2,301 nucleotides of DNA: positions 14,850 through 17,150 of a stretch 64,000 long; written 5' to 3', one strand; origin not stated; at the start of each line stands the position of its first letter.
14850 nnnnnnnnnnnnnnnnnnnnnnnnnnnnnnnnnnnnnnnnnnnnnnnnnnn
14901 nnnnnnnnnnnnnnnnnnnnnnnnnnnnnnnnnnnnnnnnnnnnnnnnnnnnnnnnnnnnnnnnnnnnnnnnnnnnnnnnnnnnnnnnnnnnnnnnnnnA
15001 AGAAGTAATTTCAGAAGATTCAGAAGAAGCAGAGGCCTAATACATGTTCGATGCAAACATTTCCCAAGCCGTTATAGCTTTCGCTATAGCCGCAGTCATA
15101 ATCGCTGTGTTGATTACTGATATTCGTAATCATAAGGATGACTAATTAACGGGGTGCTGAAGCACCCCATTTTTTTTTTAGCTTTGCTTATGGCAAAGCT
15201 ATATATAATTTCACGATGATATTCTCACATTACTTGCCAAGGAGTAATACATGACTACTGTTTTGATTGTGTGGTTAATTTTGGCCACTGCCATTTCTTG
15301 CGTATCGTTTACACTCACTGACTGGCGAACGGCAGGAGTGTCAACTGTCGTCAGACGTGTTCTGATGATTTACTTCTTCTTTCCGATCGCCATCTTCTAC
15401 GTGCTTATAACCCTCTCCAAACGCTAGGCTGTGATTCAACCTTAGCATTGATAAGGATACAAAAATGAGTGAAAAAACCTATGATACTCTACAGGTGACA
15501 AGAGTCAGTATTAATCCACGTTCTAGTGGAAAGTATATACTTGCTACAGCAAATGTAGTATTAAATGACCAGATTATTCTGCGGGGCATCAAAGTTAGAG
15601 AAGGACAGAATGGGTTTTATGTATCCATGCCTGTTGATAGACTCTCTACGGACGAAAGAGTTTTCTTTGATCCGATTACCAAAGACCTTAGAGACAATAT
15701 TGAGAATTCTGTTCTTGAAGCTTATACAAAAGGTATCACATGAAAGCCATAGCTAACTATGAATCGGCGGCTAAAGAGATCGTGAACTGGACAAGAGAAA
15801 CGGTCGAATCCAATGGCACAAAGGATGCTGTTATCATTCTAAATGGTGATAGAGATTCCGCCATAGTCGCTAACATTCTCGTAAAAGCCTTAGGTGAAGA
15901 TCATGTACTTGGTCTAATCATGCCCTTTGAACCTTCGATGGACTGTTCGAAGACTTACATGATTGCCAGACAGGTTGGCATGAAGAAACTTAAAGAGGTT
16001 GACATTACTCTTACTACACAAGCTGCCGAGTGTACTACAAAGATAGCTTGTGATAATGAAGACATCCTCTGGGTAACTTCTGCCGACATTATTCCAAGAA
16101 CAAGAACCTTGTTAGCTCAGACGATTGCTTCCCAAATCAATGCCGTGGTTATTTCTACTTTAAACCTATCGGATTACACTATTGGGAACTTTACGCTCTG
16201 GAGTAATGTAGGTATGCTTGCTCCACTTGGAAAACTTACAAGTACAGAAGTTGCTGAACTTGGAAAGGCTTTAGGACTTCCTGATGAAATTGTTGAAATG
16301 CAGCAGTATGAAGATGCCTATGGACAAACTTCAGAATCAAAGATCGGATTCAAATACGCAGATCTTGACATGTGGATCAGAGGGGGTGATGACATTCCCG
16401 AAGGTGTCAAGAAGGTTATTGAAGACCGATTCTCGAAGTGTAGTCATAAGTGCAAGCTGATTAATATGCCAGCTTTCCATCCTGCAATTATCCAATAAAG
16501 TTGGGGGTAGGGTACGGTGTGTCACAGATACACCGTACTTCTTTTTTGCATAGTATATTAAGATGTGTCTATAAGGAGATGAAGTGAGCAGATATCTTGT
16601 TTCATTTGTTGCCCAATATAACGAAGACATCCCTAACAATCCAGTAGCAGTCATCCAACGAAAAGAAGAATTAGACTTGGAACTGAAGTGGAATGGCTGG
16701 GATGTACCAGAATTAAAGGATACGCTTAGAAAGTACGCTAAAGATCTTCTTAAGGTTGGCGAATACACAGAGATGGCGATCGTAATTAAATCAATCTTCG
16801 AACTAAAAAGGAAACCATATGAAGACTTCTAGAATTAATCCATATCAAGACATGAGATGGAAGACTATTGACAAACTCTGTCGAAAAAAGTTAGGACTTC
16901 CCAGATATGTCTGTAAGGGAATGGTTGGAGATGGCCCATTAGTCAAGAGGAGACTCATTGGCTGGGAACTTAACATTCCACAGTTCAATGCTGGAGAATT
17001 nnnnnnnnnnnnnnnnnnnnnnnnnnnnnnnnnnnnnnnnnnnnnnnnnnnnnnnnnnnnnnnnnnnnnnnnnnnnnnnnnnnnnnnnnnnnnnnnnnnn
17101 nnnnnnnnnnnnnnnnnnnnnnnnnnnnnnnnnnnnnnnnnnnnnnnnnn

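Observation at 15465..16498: SpoVG homologue translationally coupled to a NadE-like PP-loop protein with a degenerate active-site loop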

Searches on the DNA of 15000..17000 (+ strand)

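Call 7: search_dna_similar(query=window:15000-17000:+, collection=phages, mode=near)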
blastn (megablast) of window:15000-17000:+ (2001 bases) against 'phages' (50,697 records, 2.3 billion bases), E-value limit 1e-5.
No match.
